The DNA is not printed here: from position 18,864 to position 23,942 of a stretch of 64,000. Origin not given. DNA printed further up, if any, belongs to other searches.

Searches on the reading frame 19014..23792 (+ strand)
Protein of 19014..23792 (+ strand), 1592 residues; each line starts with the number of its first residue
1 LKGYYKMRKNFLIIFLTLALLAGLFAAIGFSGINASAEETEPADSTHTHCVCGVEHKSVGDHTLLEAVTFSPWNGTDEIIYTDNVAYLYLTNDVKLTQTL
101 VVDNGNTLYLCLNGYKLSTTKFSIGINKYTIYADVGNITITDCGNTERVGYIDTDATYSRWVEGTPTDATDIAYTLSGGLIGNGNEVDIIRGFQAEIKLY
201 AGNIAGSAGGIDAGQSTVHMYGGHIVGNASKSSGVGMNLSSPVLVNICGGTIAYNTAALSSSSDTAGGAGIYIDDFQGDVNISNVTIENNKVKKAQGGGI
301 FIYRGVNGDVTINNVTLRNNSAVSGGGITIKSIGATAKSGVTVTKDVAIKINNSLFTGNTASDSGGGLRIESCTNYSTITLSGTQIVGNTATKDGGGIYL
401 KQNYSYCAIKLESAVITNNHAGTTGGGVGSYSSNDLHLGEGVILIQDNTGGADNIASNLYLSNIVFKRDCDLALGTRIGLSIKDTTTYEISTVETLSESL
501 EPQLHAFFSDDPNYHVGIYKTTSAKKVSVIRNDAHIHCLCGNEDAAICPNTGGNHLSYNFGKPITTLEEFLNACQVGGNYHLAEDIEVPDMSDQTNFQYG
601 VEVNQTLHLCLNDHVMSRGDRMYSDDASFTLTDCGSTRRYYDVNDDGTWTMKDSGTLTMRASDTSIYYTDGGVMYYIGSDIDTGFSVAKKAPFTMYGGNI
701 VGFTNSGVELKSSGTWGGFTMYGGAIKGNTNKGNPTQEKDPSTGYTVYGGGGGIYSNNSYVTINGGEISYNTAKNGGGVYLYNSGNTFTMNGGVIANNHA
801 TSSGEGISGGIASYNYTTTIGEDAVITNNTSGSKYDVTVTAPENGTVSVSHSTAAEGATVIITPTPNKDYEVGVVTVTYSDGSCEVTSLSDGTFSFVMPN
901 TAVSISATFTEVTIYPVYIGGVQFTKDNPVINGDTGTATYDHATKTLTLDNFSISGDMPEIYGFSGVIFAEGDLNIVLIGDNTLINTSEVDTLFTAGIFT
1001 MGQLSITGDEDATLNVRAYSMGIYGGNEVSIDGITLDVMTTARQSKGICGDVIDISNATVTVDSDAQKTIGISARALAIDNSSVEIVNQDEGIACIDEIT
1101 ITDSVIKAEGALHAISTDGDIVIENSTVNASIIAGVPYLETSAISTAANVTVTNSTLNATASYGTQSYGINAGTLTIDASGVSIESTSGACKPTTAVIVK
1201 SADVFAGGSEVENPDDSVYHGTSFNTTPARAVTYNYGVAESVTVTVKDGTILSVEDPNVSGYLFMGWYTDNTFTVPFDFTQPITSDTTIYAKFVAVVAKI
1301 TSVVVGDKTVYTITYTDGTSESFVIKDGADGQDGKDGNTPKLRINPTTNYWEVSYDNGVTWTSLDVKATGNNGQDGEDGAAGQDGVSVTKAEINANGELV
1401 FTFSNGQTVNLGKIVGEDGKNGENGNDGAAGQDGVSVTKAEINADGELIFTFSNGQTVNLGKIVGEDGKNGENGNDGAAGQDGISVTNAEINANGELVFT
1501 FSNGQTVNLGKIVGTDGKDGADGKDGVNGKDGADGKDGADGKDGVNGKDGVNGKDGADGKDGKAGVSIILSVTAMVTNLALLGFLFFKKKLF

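Call 8: search_protein_families(library=pfam, proteins=[window:19014-23792:+], max_evalue=0.001)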
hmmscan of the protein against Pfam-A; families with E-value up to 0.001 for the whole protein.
window:19014-23792:+ (1592 aa): 6 families
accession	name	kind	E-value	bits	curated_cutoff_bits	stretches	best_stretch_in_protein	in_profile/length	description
PF01391.23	Collagen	-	1.7e-12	47.3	27.2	1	1514-1565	4-55/60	Collagen triple helix repeat (20 copies)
PF09479.16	Flg_new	-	4.1e-10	40.1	27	1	1232-1292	3-65/65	Listeria-Bacteroides repeat domain (List_Bact_rpt)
PF18998.6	Flg_new_2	-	2.1e-09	37.7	23.6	1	835-912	1-72/73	Divergent InlB B-repeat domain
PF16378.10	DUF4988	-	1e-06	29.1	30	1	1333-1410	106-181/183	Domain of unknown function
PF07202.18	Tcp10_C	-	1.6e-05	24.9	36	0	1392-1408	16-32/35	T-complex protein 10 C-terminus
PF19686.4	DUF6188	-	6.7e-05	23.6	27.1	0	1385-1410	64-89/121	Family of unknown function (DUF6188)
